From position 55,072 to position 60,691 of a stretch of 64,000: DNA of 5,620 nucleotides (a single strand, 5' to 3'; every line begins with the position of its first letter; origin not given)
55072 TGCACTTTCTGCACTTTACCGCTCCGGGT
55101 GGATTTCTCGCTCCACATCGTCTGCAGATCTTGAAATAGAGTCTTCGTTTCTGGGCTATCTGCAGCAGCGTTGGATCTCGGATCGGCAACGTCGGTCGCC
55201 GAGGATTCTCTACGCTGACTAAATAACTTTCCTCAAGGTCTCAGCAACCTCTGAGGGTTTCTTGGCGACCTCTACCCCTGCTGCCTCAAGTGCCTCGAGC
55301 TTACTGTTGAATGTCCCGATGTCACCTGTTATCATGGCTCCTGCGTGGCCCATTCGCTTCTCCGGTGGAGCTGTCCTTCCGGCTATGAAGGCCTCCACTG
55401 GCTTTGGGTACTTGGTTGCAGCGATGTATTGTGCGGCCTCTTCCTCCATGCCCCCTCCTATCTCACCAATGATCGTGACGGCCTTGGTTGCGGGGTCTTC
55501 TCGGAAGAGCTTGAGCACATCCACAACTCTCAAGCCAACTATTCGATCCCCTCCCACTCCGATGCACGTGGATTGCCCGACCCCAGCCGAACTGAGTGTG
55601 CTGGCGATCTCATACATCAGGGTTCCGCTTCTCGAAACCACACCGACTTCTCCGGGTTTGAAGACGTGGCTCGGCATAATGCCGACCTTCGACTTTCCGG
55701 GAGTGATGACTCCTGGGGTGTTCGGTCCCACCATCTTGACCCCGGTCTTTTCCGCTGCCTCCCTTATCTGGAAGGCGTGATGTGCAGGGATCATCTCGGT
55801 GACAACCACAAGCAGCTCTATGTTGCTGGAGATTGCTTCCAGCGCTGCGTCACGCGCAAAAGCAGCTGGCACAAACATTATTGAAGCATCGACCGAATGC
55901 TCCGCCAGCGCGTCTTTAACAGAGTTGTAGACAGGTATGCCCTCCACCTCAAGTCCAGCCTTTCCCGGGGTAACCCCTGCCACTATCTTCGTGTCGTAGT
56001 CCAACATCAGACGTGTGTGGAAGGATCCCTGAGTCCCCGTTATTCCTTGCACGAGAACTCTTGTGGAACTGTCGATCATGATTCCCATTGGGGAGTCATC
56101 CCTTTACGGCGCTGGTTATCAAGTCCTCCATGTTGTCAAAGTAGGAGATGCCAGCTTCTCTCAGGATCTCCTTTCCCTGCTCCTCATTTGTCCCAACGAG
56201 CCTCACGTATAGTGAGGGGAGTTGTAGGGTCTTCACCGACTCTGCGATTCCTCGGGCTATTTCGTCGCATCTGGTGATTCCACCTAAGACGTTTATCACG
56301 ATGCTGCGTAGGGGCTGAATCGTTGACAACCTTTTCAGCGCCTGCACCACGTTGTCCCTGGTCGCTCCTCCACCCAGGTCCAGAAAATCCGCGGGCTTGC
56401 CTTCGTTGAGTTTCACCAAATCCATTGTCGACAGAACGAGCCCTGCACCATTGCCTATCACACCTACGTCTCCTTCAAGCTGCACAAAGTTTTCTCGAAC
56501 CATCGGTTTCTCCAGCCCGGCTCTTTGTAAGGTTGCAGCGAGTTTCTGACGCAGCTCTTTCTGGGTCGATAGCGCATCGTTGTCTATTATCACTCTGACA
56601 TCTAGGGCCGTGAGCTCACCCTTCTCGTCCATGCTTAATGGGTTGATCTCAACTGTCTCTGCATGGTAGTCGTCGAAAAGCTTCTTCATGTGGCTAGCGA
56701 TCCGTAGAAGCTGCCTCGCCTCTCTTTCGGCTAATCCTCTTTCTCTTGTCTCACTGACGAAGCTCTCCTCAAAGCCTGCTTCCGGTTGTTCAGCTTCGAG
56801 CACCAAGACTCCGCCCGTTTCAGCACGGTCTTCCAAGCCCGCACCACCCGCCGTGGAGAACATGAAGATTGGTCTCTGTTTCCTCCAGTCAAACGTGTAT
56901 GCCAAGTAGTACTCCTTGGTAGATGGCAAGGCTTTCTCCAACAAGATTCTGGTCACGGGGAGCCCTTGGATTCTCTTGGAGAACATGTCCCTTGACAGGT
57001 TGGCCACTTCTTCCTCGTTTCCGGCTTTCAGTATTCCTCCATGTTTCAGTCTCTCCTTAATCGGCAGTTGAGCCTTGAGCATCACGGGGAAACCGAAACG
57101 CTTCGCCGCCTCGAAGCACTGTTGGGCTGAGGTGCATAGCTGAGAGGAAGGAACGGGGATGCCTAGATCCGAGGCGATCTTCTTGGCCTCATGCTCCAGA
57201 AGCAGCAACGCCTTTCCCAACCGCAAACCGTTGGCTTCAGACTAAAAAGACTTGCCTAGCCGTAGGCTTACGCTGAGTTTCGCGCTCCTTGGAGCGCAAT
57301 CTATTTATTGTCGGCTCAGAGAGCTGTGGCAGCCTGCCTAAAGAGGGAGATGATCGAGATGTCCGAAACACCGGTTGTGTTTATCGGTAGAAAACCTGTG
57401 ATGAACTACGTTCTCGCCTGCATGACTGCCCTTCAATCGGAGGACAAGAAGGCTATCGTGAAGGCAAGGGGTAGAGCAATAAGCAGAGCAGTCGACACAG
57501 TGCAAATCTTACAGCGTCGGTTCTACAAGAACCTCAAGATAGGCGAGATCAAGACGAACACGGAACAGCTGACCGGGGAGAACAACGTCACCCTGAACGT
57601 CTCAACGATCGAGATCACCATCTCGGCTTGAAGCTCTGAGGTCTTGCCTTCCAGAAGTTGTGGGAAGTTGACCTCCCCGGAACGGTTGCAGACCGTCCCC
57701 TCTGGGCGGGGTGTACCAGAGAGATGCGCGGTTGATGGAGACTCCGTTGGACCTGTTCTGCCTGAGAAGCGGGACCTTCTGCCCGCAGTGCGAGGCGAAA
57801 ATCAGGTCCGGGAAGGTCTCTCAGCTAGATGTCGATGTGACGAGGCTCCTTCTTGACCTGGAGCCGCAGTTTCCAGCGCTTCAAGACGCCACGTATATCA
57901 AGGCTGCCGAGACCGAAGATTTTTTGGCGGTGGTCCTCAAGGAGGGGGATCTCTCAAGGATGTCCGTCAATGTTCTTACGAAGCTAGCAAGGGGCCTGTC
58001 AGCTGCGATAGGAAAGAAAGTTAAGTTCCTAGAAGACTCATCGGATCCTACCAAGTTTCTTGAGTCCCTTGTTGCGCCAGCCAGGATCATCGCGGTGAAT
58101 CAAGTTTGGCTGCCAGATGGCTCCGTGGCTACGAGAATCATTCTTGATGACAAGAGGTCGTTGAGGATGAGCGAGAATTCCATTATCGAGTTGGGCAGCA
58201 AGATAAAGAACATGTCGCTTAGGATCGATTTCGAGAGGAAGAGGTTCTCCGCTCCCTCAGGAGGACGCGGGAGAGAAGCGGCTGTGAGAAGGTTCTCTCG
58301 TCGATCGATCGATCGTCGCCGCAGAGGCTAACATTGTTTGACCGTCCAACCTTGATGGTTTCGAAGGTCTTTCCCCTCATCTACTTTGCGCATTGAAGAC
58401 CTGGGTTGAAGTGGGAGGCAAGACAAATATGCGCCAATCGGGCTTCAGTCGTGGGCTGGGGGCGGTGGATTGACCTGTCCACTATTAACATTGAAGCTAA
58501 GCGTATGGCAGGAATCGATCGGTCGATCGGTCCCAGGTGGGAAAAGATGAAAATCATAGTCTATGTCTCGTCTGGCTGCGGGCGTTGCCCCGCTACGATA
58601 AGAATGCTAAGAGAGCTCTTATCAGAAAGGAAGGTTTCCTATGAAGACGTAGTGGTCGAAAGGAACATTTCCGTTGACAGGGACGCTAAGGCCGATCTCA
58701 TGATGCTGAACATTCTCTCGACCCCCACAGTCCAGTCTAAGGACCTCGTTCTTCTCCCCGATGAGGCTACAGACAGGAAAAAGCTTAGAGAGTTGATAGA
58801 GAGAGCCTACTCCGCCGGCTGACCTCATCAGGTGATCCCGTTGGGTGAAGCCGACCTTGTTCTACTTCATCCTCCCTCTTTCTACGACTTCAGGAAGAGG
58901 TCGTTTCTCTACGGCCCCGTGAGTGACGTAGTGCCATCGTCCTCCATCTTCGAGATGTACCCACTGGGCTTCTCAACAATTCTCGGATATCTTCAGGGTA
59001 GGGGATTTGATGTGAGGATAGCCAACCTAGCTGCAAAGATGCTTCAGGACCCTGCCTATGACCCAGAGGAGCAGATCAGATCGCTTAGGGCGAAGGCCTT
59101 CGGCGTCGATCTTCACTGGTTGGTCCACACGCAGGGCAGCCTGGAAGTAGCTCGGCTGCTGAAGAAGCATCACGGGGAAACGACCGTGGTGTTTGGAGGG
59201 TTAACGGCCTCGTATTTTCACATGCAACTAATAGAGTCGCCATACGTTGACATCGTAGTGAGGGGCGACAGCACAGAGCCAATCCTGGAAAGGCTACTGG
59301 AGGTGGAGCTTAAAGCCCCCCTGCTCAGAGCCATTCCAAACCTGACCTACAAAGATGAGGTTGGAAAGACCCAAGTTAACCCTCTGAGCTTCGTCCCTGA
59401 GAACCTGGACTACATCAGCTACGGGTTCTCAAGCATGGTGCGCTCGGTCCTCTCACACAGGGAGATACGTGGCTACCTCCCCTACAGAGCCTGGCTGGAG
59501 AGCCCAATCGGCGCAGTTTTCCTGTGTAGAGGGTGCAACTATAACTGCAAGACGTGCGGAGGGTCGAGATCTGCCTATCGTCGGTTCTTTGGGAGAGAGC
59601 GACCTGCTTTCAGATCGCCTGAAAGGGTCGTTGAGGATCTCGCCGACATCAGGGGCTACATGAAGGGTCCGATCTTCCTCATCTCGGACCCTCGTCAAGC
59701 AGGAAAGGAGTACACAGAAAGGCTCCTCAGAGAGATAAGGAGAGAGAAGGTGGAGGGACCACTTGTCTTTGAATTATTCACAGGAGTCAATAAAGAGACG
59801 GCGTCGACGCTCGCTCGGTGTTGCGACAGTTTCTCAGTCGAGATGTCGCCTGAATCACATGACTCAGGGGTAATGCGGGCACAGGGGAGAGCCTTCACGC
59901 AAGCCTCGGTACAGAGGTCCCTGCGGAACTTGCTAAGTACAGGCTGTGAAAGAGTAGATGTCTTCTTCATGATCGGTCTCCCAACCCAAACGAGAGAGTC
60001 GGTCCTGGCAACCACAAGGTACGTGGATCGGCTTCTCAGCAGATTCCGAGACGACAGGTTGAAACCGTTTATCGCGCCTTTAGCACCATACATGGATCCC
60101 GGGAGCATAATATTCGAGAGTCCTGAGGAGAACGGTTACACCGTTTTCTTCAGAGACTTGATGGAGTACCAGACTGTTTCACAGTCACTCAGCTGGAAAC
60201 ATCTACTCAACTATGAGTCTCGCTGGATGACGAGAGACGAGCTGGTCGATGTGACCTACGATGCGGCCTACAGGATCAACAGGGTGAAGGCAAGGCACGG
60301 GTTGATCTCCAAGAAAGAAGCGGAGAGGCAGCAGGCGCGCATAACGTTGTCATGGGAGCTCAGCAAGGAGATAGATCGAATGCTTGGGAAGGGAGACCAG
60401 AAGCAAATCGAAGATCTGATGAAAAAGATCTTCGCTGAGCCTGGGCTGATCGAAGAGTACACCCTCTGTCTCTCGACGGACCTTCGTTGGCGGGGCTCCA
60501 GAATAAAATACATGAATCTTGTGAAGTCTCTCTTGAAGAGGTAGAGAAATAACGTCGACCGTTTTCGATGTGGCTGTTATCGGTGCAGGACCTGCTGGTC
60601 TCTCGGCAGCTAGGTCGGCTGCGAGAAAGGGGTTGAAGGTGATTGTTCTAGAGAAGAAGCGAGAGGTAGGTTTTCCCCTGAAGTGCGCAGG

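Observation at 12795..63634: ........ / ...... palindrome strongly over-represented and almost confined to non-coding DNA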

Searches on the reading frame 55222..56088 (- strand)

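Call 11: search_protein_families(library=pfam, proteins=[window:55222-56088:-])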
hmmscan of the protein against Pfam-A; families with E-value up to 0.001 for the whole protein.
window:55222-56088:- (289 aa): 4 families
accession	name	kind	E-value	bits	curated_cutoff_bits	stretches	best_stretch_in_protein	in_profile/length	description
PF02629.25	CoA_binding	-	4e-28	98.4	22.3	1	7-98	2-96/97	CoA binding domain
PF00549.24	Ligase_CoA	-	5.6e-22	78.7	24.5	1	151-272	1-127/128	CoA-ligase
PF13607.11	Succ_CoA_lig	-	9.1e-12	45.3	27.4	1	145-284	1-134/138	Succinyl-CoA ligase like flavodoxin domain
PF13380.12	CoA_binding_2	-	1.3e-06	29.2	22.8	1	36-129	30-115/116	CoA binding domain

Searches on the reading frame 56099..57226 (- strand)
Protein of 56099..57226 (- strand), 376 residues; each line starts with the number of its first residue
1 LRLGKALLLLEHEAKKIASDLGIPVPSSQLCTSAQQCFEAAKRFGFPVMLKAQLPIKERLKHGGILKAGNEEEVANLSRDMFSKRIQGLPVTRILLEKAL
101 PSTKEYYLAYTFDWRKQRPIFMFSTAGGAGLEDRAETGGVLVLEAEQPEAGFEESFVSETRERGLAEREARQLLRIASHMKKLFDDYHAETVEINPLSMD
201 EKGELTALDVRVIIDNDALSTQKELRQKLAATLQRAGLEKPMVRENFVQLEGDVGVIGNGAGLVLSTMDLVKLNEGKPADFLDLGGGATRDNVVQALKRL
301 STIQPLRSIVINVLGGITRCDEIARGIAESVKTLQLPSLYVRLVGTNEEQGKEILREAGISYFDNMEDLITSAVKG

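Call 11: search_protein_families(library=pfam, proteins=[window:56099-57226:-])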
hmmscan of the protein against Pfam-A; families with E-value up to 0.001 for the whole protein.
window:56099-57226:- (376 aa): 5 families
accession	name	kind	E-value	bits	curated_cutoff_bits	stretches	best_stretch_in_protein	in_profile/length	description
PF08442.15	ATP-grasp_2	-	3e-31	109.1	29.5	1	9-198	2-201/202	ATP-grasp domain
PF00549.24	Ligase_CoA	-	2.1e-17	63.9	24.5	1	259-362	3-114/128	CoA-ligase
PF13549.11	ATP-grasp_5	-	1.1e-13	51.5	27.6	1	8-214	9-221/221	ATP-grasp domain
PF24948.1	Citrate_synth_N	-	1.1e-07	32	83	1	51-219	57-225/232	ATP-citrate synthase ATP-grasp domain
PF02786.22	CPSase_L_D2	-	0.00019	21.4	19.8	1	13-106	4-95/211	Carbamoyl-phosphate synthase L chain, ATP binding domain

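Call 65: find_homologous_proteins(query=window:56099-57226:-, max_evalue=1e-100)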
Query window:56099-57226:- (376 aa): 8 proteins with E <= 1e-100 among 8000 candidates.
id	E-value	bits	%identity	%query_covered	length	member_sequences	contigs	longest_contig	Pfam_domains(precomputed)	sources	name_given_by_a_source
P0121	8.1e-238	806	99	99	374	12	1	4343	PF00549.25,PF08442.16,PF13549.12,PF24948.2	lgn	-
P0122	4.0e-214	728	89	100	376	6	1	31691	PF00549.25,PF08442.16,PF13549.12,PF24948.2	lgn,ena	-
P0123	1.0e-212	724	90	99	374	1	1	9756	PF00549.25,PF08442.16,PF13549.12,PF24948.2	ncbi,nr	ncbi:MAG: acetate--CoA ligase family protein [Aigarchaeota archaeon]|nr:acetate--CoA ligase family p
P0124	8.9e-212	721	90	99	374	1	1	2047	PF00549.25,PF08442.16,PF13549.12,PF24948.2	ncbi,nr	ncbi:MAG: acetate--CoA ligase family protein [Aigarchaeota archaeon]|nr:acetate--CoA ligase family p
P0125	7.0e-209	711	89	98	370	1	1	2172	PF00549.25,PF08442.16,PF13549.12,PF24948.2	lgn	-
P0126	2.5e-187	640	89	89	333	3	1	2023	PF00549.25,PF08442.16,PF24948.2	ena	-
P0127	1.2e-186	638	79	98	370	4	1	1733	PF00549.25,PF08442.16,PF13549.12,PF24948.2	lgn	-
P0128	8.1e-185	632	79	98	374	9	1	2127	PF00549.25,PF08442.16,PF13549.12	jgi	-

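Call 66: find_encoding_contigs(protein=P0122, flank=10000, max_places=4)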
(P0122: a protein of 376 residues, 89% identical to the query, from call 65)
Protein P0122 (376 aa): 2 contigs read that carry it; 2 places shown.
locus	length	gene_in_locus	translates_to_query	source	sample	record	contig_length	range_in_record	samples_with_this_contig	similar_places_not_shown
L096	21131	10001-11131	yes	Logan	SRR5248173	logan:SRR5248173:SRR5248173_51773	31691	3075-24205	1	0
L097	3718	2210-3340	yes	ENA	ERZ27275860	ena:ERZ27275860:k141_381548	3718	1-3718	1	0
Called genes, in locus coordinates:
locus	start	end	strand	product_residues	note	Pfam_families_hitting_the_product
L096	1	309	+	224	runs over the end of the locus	-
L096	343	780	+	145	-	PF02996:Prefoldin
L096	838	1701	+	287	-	PF13207:AAA_17 (faint), PF13245:AAA_19 (weak), PF00448:SRP54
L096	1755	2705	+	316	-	PF02729:OTCace_N, PF00185:OTCace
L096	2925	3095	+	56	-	PF00584:SecE (weak)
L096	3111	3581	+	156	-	PF03439:Spt5-NGN, PF00467:KOW (weak), PF23284:KOW2_Spt5 (weak)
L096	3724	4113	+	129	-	PF01981:PTH2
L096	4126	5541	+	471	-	PF01142:TruD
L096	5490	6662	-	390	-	PF00890:FAD_binding_2 (weak), PF01266:DAO (weak), PF01946:Thi4 (weak), PF03486:HI0933_like (weak), PF05834:Lycopene_cycl (weak), PF07992:Pyr_redox_2 (weak), PF13450:NAD_binding_8 (weak), PF22578:GGR_cat, +1 more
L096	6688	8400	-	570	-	PF02310:B12-binding, PF04055:Radical_SAM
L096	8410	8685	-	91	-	PF13192:Thioredoxin_3 (weak)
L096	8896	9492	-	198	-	-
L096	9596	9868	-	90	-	PF01918:Alba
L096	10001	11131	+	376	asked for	PF08442:ATP-grasp_2, PF13549:ATP-grasp_5, PF24948:Citrate_synth_N (weak), PF00549:Ligase_CoA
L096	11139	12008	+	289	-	PF02629:CoA_binding, PF13380:CoA_binding_2 (faint), PF13607:Succ_CoA_lig, PF00549:Ligase_CoA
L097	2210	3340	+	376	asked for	PF08442:ATP-grasp_2, PF13549:ATP-grasp_5, PF24948:Citrate_synth_N (weak), PF00549:Ligase_CoA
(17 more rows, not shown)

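Call 67: find_encoding_contigs(protein=P0123, flank=10000, max_places=4)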
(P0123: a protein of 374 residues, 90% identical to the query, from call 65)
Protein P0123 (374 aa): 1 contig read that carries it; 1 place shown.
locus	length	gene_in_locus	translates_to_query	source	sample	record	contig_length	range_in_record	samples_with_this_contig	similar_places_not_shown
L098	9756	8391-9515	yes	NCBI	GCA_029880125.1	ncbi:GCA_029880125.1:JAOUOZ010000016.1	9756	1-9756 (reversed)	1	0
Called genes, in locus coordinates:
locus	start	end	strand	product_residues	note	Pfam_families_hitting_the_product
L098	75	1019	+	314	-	PF02729:OTCace_N, PF00185:OTCace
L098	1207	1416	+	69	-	PF00584:SecE (weak)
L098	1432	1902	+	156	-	PF03439:Spt5-NGN, PF00467:KOW (weak), PF23284:KOW2_Spt5 (weak)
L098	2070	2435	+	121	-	PF01981:PTH2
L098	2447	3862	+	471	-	PF01142:TruD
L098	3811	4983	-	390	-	PF00890:FAD_binding_2 (weak), PF01266:DAO (weak), PF01946:Thi4 (weak), PF03486:HI0933_like (weak), PF05834:Lycopene_cycl (weak), PF07992:Pyr_redox_2, PF12831:FAD_oxidored (weak), PF22578:GGR_cat, +3 more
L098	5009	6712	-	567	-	PF02310:B12-binding, PF04055:Radical_SAM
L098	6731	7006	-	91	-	PF13192:Thioredoxin_3 (weak)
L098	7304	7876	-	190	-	-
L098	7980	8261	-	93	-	PF01918:Alba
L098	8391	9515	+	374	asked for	PF08442:ATP-grasp_2, PF13549:ATP-grasp_5, PF24948:Citrate_synth_N (weak), PF00549:Ligase_CoA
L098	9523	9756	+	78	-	PF02629:CoA_binding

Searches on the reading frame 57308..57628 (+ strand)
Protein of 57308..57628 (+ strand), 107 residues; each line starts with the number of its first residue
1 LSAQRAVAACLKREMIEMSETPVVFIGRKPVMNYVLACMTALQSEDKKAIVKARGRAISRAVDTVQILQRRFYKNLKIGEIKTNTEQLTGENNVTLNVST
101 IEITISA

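Call 11: search_protein_families(library=pfam, proteins=[window:57308-57628:+])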
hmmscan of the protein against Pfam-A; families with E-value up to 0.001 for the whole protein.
window:57308-57628:+ (107 aa): 1 family
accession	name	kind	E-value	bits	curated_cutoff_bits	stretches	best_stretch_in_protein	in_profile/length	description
PF01918.27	Alba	-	3.4e-17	62.4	25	1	23-83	2-64/66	Alba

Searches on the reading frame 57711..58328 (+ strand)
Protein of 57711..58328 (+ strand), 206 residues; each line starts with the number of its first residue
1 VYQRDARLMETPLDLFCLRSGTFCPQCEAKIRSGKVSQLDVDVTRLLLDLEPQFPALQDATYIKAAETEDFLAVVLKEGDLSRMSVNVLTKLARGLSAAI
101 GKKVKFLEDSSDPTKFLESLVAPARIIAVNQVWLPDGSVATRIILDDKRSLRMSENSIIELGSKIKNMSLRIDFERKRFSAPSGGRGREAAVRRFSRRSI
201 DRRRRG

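Call 11: search_protein_families(library=pfam, proteins=[window:57711-58328:+])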
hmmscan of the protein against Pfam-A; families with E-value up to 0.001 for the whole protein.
window:57711-58328:+ (206 aa): 1 family
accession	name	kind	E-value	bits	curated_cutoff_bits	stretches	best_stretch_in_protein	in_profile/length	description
PF13184.12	KH_5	-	4.2e-05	24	27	1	85-130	22-68/69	NusA-like KH domain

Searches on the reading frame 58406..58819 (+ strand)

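Call 11: search_protein_families(library=pfam, proteins=[window:58406-58819:+])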
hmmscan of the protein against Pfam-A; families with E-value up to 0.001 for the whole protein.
window:58406-58819:+ (138 aa): 1 family
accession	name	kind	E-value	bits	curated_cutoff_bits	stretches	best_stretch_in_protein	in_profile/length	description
PF13192.12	Thioredoxin_3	-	4.3e-05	23.9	24.8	1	48-110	1-54/76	Thioredoxin domain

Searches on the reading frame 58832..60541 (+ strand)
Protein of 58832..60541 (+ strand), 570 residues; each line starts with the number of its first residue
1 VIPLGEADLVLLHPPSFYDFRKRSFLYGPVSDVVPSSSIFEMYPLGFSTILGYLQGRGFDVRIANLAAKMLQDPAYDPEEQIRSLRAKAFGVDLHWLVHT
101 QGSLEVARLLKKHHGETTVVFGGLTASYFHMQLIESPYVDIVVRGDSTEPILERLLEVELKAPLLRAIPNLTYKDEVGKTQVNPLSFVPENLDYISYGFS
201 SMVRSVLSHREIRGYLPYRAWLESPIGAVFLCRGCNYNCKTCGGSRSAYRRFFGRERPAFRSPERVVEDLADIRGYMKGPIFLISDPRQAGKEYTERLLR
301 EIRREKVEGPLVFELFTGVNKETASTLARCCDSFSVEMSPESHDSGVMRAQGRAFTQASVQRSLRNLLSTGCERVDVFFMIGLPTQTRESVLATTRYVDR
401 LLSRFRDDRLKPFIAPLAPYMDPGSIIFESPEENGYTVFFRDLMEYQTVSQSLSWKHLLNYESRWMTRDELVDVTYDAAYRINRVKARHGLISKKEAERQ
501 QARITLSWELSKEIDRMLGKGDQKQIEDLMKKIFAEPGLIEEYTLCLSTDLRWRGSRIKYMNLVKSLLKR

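Call 11: search_protein_families(library=pfam, proteins=[window:58832-60541:+])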
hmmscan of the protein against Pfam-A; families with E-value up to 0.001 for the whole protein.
window:58832-60541:+ (570 aa): 2 families
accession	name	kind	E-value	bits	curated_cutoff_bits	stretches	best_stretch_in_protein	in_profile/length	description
PF02310.24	B12-binding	-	1.5e-13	51.1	32.1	1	40-151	10-117/121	B12 binding domain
PF04055.27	Radical_SAM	-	5.2e-10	40.2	29.5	1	231-396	3-164/166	Radical SAM superfamily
